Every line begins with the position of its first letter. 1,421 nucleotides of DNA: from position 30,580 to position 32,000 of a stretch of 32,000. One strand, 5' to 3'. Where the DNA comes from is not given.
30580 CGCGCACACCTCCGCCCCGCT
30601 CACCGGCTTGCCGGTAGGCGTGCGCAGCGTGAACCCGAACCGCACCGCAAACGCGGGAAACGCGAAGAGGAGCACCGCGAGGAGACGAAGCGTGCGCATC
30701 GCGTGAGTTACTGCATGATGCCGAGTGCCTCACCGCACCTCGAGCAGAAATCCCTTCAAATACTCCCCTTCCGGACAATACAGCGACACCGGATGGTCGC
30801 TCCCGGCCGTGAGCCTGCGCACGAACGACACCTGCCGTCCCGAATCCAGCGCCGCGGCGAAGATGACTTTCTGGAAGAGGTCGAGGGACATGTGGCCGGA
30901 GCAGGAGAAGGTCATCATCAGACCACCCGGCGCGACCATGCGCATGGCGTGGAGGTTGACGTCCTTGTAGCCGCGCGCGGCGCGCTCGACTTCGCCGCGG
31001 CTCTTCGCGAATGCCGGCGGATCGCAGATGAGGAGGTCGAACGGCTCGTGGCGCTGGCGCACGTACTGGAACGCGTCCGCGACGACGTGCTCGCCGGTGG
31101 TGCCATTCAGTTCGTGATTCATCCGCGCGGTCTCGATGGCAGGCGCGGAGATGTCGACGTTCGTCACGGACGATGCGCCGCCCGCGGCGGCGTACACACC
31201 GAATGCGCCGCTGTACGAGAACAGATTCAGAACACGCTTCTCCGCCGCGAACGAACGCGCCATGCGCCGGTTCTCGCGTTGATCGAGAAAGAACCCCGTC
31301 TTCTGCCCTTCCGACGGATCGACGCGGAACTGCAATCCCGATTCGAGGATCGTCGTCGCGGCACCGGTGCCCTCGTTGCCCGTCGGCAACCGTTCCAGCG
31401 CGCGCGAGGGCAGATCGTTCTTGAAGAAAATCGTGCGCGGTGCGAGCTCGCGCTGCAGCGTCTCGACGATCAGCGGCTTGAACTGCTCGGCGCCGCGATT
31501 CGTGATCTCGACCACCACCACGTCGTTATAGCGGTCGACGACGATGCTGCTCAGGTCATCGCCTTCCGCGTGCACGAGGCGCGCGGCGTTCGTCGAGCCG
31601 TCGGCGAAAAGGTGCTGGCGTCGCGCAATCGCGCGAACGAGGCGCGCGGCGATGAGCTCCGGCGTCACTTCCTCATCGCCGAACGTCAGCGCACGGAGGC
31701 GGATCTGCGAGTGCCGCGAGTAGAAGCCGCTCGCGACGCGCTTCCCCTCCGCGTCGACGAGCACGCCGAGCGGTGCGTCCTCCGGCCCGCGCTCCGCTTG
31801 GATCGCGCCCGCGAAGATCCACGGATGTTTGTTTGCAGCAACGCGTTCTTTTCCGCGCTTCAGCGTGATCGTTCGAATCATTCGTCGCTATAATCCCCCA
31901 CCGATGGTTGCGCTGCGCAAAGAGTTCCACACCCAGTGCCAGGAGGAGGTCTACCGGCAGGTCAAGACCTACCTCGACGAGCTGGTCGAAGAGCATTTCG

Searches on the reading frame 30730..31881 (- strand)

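Call 31: search_protein_families(library=pfam, proteins=[window:30730-31881:-], max_evalue=0.001)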
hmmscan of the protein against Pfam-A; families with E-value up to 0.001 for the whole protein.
window:30730-31881:- (383 aa): 8 families
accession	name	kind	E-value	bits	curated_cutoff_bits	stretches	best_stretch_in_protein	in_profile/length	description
PF10672.15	Methyltrans_SAM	-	1.6e-26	93.7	27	1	174-335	84-247/286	S-adenosylmethionine-dependent methyltransferase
PF17785.7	PUA_3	-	1.2e-13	51.1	22.6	1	5-67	1-64/64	PUA-like domain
PF03602.21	Cons_hypoth95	-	7.8e-08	32.6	24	1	212-294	40-126/182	Conserved hypothetical protein 95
PF05175.20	MTS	-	3.2e-06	27.3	23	1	213-294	31-112/170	Methyltransferase small domain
PF13649.12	Methyltransf_25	-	4.5e-05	24.5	27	1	224-286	8-70/97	Methyltransferase domain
PF06325.19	PrmA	-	0.00023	21.2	22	1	213-286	161-232/296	Ribosomal protein L11 methyltransferase (PrmA)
PF02475.24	TRM5-TYW2_MTfase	-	0.0003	21.2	28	1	178-265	3-89/164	TRM5/TYW2 methyltransferase domain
PF13847.12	Methyltransf_31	-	0.00039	20.6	27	1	215-328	5-113/145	Methyltransferase domain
